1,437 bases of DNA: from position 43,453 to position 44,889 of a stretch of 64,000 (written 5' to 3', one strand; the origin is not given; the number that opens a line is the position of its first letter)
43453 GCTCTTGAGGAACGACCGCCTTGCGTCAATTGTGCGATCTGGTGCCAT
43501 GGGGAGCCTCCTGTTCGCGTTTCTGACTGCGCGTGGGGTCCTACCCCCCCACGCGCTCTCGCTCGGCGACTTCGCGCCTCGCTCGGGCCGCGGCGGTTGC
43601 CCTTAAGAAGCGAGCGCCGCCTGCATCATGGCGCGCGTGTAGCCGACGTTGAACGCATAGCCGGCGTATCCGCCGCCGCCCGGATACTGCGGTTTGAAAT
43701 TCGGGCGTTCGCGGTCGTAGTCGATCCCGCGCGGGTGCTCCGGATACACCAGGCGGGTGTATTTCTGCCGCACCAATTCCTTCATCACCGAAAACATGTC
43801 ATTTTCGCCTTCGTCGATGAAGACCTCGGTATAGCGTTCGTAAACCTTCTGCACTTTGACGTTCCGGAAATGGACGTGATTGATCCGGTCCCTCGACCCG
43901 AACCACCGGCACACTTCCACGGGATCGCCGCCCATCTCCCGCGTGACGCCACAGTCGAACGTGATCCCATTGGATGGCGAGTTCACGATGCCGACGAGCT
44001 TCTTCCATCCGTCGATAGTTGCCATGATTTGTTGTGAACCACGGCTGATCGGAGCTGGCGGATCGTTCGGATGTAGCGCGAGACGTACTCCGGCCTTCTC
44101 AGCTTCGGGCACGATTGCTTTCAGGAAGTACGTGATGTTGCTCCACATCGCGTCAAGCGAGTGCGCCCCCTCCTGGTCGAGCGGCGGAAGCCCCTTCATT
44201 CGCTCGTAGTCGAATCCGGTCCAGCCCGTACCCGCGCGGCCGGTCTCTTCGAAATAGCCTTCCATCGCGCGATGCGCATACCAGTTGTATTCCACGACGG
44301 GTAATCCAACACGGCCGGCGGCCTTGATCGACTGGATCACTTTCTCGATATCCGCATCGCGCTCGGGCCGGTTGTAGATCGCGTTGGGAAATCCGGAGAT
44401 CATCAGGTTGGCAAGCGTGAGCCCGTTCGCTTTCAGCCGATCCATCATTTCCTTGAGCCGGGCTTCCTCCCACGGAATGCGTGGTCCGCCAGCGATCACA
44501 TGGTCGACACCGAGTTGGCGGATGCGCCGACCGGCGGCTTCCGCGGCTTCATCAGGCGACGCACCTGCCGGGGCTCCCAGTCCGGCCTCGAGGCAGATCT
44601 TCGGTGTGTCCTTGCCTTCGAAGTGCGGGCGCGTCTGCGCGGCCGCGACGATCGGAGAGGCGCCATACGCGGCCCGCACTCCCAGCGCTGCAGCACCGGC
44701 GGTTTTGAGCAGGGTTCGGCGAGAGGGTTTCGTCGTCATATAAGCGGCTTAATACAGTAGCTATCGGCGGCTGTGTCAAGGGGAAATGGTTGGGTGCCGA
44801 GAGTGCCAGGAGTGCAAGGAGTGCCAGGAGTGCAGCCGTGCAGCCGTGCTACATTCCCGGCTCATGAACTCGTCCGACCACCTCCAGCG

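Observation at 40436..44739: Four-gene operon of sugar-acid-type enzymes (UxuA-like dehydratase, enolase-superfamily dehydratase, two RraA/HMG-aldolase-like proteins) in which every product carries an export signal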

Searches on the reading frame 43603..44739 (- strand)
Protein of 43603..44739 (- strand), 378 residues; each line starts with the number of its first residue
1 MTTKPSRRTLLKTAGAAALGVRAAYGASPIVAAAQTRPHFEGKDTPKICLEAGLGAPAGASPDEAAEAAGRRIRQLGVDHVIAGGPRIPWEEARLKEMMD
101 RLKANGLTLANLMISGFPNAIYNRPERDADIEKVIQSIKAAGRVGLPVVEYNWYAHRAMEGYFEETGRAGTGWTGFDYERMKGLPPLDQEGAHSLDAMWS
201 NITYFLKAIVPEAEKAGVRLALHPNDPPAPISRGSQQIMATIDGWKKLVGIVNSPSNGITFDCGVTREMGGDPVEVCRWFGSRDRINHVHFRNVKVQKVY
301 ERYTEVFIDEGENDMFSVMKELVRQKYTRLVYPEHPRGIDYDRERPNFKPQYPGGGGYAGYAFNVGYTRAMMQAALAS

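Call 3: search_protein_families(library=pfam, proteins=[window:43603-44739:-], max_evalue=0.01)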
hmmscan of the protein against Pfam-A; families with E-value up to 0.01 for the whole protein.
window:43603-44739:- (378 aa): 4 families
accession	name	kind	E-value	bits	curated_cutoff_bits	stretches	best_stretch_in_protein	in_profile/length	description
PF03786.19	UxuA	-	2.8e-42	145.2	23.7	2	192-348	174-331/352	D-mannonate dehydratase (UxuA)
PF01261.30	AP_endonuc_2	-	6e-17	62.6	31.1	1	73-337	4-231/249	Xylose isomerase-like TIM barrel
PF04055.27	Radical_SAM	-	0.0005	20.7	29.5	1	94-152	88-147/166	Radical SAM superfamily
PF10518.14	TAT_signal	-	0.0048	17.2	22.7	1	5-20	2-17/21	TAT (twin-arginine translocation) pathway signal sequence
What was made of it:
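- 43603..44739 (-): g1: UxuA-like xylose-isomerase-type TIM-barrel protein, 378 aa, with a Tat signal. PF03786 2.8e-42 and PF01261 (call 3).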

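Call 4: search_protein_families(library=ncbifam, proteins=[window:43603-44739:-], max_evalue=0.01)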
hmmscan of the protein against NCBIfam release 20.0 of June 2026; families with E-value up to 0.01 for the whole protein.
window:43603-44739:- (378 aa): 5 families
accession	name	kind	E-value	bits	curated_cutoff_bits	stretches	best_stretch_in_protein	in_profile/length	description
NF003027.0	PRK03906.1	subfamily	2.6e-33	115.5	191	1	196-373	206-379/385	mannonate dehydratase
TIGR00695.1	uxuA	equivalog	4.3e-25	88.7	199.55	1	196-336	206-353/394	mannonate dehydratase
NF009689.0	PRK13210.1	subfamily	0.00077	18.7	200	0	236-328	157-249/286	L-ribulose-5-phosphate 3-epimerase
TIGR04379.1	myo_inos_iolE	equivalog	0.0013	18.3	290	1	252-301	172-218/290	myo-inosose-2 dehydratase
TIGR02811.1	formate_TAT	hypoth_equivalog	0.0024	18.2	48.45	1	3-37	7-40/66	formate dehydrogenase region TAT target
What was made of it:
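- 43603..44739 (-): Below the UxuA equivalog cut-off (88.7 versus 199.55 bits, call 4).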

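Call 13: search_solved_structures(query=window:43603-44739:-, show_alignments=2, max_evalue=0.001)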
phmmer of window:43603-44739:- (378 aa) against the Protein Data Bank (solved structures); distinct sequences matched with E-value up to 0.001: 3.
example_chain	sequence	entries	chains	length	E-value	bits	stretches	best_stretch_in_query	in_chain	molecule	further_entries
3ban_A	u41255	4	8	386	2.5e-23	86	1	172-346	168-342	D-mannonate dehydratase | Mannonate dehydratase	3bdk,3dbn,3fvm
1tz9_A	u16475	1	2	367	8.2e-21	77.7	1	174-348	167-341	Mannonate dehydratase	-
4eac_A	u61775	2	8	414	1.8e-17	66.7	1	199-330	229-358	Mannonate dehydratase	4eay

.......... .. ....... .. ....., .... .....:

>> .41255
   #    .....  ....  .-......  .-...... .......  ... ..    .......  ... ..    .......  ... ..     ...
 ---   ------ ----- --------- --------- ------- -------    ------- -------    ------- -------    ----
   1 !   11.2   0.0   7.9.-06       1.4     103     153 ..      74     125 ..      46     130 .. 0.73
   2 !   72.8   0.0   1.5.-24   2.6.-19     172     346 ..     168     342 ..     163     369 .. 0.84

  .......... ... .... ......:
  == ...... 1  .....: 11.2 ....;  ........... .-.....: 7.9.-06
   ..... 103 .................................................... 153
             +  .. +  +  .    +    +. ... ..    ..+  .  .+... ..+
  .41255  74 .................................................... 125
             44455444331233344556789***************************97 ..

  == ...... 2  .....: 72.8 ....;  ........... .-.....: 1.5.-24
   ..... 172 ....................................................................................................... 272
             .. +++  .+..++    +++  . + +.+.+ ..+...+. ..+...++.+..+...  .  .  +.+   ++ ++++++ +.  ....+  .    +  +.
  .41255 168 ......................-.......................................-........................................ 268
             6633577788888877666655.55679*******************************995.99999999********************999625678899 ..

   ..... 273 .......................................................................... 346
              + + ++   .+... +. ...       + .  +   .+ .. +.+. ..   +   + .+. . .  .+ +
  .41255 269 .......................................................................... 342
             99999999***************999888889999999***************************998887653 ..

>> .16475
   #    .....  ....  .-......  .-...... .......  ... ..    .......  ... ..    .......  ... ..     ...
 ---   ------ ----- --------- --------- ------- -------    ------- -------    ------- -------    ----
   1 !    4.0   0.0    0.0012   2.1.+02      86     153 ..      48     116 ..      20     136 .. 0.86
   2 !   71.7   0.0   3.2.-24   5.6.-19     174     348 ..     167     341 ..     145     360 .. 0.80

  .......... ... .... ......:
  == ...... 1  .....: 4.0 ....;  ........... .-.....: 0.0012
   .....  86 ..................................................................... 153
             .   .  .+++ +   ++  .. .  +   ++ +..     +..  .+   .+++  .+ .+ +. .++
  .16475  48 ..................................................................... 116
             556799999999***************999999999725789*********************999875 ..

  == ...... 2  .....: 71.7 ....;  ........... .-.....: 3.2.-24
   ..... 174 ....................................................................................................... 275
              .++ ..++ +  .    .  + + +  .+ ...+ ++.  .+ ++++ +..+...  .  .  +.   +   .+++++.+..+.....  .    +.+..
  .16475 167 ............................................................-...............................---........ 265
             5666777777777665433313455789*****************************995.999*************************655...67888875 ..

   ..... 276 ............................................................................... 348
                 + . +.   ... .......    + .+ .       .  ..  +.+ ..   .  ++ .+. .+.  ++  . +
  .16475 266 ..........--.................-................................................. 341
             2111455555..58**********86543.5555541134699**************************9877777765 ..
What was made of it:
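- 43603..44739 (-): The C-terminal half aligns to UxuA structures 3BAN and 1TZ9 with the motifs HPxDPP, HxRNV and P[DE]HxR kept (call 13).
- On UxuA mannonate dehydratase: The N-terminal half aligns only marginally to 3BAN and 1TZ9 (calls 4, 13). The motifs HPNDPP, HFRNV and PEHPR align with HPDDPP, HTRNV and PDHGR of 3BAN (call 13).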

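Call 31: find_homologous_proteins(query=window:43603-44739:-)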
Query window:43603-44739:- (378 aa): 5500 proteins with E <= 0.001 among 8000 candidates; the best 120 are listed.
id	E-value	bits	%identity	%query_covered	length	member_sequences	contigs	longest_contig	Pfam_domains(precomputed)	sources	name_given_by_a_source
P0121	1.4e-244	829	93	100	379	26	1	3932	PF03786.20,PF01261.31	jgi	jgi:mannonate dehydratase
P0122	1.1e-243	826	92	100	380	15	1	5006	PF03786.20,PF01261.31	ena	-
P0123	2.7e-241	818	91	100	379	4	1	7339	PF03786.20,PF01261.31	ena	-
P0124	6.3e-238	807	90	100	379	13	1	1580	PF03786.20,PF01261.31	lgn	-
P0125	3.4e-236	802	89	100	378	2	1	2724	PF03786.20,PF01261.31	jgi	-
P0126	1.1e-235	800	89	100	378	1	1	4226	PF03786.20,PF01261.31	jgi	-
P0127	3.0e-235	798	90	100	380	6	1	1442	PF03786.20,PF01261.31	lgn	-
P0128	1.5e-234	796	89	100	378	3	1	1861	PF03786.20,PF01261.31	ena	-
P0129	4.6e-234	795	89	100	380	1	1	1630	PF03786.20,PF01261.31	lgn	-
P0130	1.2e-233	793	89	100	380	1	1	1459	PF03786.20,PF01261.31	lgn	-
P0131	2.2e-233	792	90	99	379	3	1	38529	PF03786.20,PF01261.31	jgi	jgi:mannonate dehydratase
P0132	1.0e-232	790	88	99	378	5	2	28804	PF03786.20,PF01261.31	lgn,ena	-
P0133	9.9e-232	787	89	100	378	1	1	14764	PF03786.20,PF01261.31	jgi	jgi:mannonate dehydratase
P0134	7.2e-230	781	88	100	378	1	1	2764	PF03786.20,PF01261.31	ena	-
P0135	1.6e-229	780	88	100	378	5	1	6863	PF03786.20,PF01261.31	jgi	jgi:mannonate dehydratase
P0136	2.8e-229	779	87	100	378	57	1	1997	PF03786.20,PF01261.31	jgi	-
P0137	5.1e-229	778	87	100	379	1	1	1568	PF03786.20,PF01261.31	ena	-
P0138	1.8e-228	776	88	100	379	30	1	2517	PF03786.20,PF01261.31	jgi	jgi:mannonate dehydratase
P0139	3.7e-228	775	87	100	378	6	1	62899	PF03786.20,PF01261.31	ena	-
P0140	1.2e-227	773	87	100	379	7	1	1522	PF03786.20,PF01261.31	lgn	-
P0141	3.2e-227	772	86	99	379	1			PF03786.20,PF01261.31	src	-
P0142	6.8e-227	771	87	100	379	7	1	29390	PF03786.20,PF01261.31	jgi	jgi:mannonate dehydratase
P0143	2.1e-226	769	88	97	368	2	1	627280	PF03786.20,PF01261.31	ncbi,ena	-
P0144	5.0e-226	768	87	99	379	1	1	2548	PF03786.20,PF01261.31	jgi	-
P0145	5.6e-226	768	87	100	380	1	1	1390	PF03786.20,PF01261.31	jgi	jgi:mannonate dehydratase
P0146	1.0e-225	767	85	100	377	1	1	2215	PF03786.20,PF01261.31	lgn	-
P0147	1.7e-225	766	87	98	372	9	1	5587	PF03786.20,PF01261.31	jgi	jgi:mannonate dehydratase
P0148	2.4e-225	766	85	100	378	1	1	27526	PF03786.20,PF01261.31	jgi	jgi:mannonate dehydratase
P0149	2.7e-225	766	85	100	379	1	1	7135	PF03786.20,PF01261.31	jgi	-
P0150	5.4e-225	765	88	97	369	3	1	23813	PF03786.20,PF01261.31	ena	-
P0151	2.3e-224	763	90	91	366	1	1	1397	PF03786.20,PF01261.31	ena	-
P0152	4.2e-224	762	86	98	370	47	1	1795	PF03786.20,PF01261.31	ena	-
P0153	1.7e-223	760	90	91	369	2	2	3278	PF03786.20,PF01261.31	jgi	-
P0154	6.0e-221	751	86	99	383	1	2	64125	PF03786.20,PF01261.31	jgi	jgi:mannonate dehydratase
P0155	3.8e-220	749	85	99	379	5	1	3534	PF03786.20,PF01261.31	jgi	jgi:mannonate dehydratase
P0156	4.5e-220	749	85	100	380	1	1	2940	PF03786.20,PF01261.31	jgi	jgi:mannonate dehydratase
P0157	8.4e-219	744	86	97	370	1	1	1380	PF03786.20,PF01261.31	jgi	jgi:mannonate dehydratase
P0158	2.4e-217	740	85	98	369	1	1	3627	PF03786.20,PF01261.31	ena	-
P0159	3.5e-216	736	82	100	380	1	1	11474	PF03786.20,PF01261.31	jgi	jgi:mannonate dehydratase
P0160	2.6e-215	733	84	100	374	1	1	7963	PF03786.20,PF01261.31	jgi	jgi:mannonate dehydratase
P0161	4.4e-215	732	84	99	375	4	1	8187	PF03786.20,PF01261.31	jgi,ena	-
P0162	4.5e-215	732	82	100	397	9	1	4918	PF03786.20,PF01261.31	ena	-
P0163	1.9e-214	730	87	93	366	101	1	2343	PF03786.20,PF01261.31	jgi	jgi:mannonate dehydratase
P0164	4.8e-214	729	83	100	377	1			PF03786.20,PF01261.31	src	-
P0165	1.3e-213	727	85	98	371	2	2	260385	PF03786.20,PF01261.31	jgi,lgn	jgi:mannonate dehydratase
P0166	3.4e-213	726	81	100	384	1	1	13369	PF03786.20,PF01261.31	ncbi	ncbi:MAG: mannonate dehydratase [Acidobacteriota bacterium]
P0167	4.7e-213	725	85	93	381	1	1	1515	PF03786.20,PF01261.31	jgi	jgi:mannonate dehydratase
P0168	7.7e-213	725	83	100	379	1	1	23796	PF03786.20,PF01261.31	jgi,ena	-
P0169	1.3e-212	724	83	99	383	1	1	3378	PF03786.20,PF01261.31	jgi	jgi:mannonate dehydratase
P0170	2.1e-212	723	82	99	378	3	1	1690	PF03786.20,PF01261.31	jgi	jgi:mannonate dehydratase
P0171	2.8e-212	723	79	100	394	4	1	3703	PF03786.20,PF01261.31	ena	-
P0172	5.9e-212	722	81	99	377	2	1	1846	PF03786.20,PF01261.31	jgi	jgi:mannonate dehydratase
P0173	7.3e-212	721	83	100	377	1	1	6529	PF03786.20,PF01261.31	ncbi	-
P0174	1.1e-211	721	81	100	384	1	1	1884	PF03786.20,PF01261.31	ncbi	ncbi:MAG: mannonate dehydratase [Acidobacteriota bacterium]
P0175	1.2e-211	721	81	100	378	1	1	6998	PF03786.20,PF01261.31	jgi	jgi:mannonate dehydratase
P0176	2.1e-211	720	88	92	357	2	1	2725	PF03786.20,PF01261.31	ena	-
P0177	3.5e-211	719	82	100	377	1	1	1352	PF03786.20,PF01261.31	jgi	jgi:mannonate dehydratase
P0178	4.3e-211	719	83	99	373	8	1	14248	PF03786.20,PF01261.31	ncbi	-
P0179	4.9e-211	719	83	98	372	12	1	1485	PF03786.20,PF01261.31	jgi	jgi:mannonate dehydratase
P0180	5.8e-211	719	82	100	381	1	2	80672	PF03786.20,PF01261.31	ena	-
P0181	5.9e-211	719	82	98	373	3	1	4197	PF03786.20,PF01261.31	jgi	jgi:mannonate dehydratase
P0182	1.1e-210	718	85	91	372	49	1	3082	PF03786.20,PF01261.31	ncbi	-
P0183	1.1e-210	718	81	99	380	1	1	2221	PF03786.20,PF01261.31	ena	-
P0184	1.3e-209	714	82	98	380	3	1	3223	PF03786.20,PF01261.31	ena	-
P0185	2.3e-209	713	81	100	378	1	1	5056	PF03786.20,PF01261.31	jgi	jgi:mannonate dehydratase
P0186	2.4e-209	713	81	100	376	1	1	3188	PF03786.20,PF01261.31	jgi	jgi:mannonate dehydratase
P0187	3.8e-209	713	83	97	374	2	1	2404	PF03786.20,PF01261.31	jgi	jgi:mannonate dehydratase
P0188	4.6e-209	712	85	92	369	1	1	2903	PF03786.20,PF01261.31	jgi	jgi:mannonate dehydratase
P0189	5.8e-209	712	81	100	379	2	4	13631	PF03786.20,PF01261.31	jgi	jgi:mannonate dehydratase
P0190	8.9e-209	711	79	100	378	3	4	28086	PF03786.20,PF01261.31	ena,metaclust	metaclust:\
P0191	1.7e-208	710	82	98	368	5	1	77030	PF03786.20,PF01261.31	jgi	jgi:mannonate dehydratase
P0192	3.2e-208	710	85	89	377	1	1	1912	PF03786.20,PF01261.31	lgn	-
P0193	3.5e-208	709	83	97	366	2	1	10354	PF03786.20,PF01261.31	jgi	jgi:mannonate dehydratase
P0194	4.6e-208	709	81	99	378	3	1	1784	PF03786.20,PF01261.31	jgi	jgi:mannonate dehydratase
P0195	4.9e-208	709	82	99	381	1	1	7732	PF03786.20,PF01261.31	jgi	jgi:mannonate dehydratase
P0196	4.9e-208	709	81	100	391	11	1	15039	PF03786.20,PF01261.31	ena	-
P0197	1.2e-207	708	81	99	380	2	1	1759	PF03786.20,PF01261.31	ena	-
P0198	1.2e-207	708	80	100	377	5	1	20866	PF03786.20,PF01261.31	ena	-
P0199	1.8e-207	707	80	100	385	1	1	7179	PF03786.20,PF01261.31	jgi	jgi:mannonate dehydratase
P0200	2.0e-207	707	80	100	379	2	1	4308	PF03786.20,PF01261.31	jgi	jgi:mannonate dehydratase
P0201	2.4e-207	707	81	99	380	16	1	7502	PF03786.20,PF01261.31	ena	-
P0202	2.5e-207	707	81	100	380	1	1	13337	PF03786.20,PF01261.31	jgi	jgi:mannonate dehydratase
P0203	2.6e-207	707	83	98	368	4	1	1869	PF03786.20,PF01261.31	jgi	jgi:mannonate dehydratase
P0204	3.9e-207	706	84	94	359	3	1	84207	PF03786.20,PF01261.31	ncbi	-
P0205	4.6e-207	706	79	100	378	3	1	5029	PF03786.20,PF01261.31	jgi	jgi:mannonate dehydratase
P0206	6.4e-207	705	81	100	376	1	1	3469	PF03786.20,PF01261.31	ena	-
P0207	7.4e-207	705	82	99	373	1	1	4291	PF03786.20,PF01261.31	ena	-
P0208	7.5e-207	705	80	100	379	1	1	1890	PF03786.20,PF01261.31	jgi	jgi:mannonate dehydratase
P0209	8.6e-207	705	83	97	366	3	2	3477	PF03786.20,PF01261.31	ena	-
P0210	9.8e-207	705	83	97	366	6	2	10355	PF03786.20,PF01261.31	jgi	jgi:mannonate dehydratase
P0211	1.1e-206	705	81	99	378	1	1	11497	PF03786.20,PF01261.31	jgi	jgi:mannonate dehydratase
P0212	1.2e-206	704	81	100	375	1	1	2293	PF03786.20,PF01261.31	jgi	jgi:mannonate dehydratase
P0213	1.2e-206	704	80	99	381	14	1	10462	PF03786.20,PF01261.31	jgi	jgi:mannonate dehydratase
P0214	1.3e-206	704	81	99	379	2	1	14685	PF03786.20,PF01261.31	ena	-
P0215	2.1e-206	703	80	100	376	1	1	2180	PF03786.20,PF01261.31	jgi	jgi:mannonate dehydratase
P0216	2.3e-206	703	78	99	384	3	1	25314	PF03786.20,PF01261.31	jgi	-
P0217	2.5e-206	703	82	97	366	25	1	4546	PF03786.20,PF01261.31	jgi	jgi:mannonate dehydratase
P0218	3.0e-206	703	81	100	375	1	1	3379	PF03786.20,PF01261.31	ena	-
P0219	3.9e-206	703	81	100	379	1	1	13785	PF03786.20,PF01261.31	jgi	jgi:mannonate dehydratase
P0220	4.2e-206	703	80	98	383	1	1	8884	PF03786.20,PF01261.31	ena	-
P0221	4.5e-206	702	81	100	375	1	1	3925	PF03786.20,PF01261.31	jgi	-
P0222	4.8e-206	702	82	97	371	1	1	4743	PF03786.20,PF01261.31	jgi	-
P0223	7.3e-206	702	79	99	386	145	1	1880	PF03786.20,PF01261.31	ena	-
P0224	8.3e-206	702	81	98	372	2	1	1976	PF03786.20,PF01261.31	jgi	jgi:mannonate dehydratase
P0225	2.2e-205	700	78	99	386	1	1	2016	PF03786.20,PF01261.31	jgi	jgi:mannonate dehydratase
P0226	3.7e-205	699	81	100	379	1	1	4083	PF03786.20,PF01261.31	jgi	jgi:mannonate dehydratase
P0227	4.8e-205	699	81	97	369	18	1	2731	PF03786.20,PF01261.31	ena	-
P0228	1.1e-204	698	91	85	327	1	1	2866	PF03786.20,PF01261.31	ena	-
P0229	1.8e-204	697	80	100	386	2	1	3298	PF03786.20,PF01261.31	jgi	jgi:mannonate dehydratase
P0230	1.9e-204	697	78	100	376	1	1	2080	PF03786.20,PF01261.31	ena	-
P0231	2.7e-204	697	79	99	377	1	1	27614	PF03786.20,PF01261.31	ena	-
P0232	3.0e-204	696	80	100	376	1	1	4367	PF03786.20,PF01261.31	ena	-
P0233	3.5e-204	696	82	93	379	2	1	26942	PF03786.20,PF01261.31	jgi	jgi:mannonate dehydratase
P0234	3.8e-204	696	78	99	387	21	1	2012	PF03786.20,PF01261.31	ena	-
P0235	4.1e-204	696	82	97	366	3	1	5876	PF03786.20,PF01261.31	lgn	-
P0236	4.4e-204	696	78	99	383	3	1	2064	PF03786.20,PF01261.31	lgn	-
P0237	8.1e-204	695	78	99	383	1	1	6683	PF03786.20,PF01261.31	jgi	jgi:mannonate dehydratase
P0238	8.4e-204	695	84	93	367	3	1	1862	PF03786.20,PF01261.31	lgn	-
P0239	9.2e-204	695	78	99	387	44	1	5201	PF03786.20,PF01261.31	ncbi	-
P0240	1.2e-203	694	81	94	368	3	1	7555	PF03786.20,PF01261.31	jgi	jgi:mannonate dehydratase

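Call 52: predict_structure(alignment_id=A2)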
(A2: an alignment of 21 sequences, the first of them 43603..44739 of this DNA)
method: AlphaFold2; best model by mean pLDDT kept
length: 378 residues; sequences in the alignment: 21
mean_pLDDT: 48.6   pTM: 0.51
mean pLDDT of the five models: 48.6, 45.9, 45.8, 45.8, 45.4
residues with pLDDT >= 90: 0; 70-90: 57; 50-70: 94; < 50: 227
segments of 3 or more residues with pLDDT < 50: 1-58, 70-87, 105-108, 155-184, 225-237, 262-272, 287-378
pLDDT, mean of each block of 10 residues (from residue 1): 41 38 30 33 34 42 53 41 47 71 53 60 76 85 73 48 32 35 50 65 83 82 50 44 68 58 46 52 50 34 32 41 41 31 41 26 26 30
secondary structure, 60 per line:
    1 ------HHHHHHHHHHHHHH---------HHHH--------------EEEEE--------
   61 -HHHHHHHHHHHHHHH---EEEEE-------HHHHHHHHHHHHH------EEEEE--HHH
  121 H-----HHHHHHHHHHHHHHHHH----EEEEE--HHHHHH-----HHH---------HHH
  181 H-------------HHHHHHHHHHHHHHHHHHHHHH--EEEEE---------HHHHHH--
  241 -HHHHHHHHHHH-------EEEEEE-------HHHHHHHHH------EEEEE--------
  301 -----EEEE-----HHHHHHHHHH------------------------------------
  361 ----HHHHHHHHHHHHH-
elements in order: H7-20 H30-33 E48-52 H62-76 E80-84 H92-104 E111-115 H118-121 H127-143 E148-152 H155-160 H178-181 H195-216 E219-223 H233-238 H242-252 E260-265 H273-281 E288-292 E306-309 H315-324 H365-377
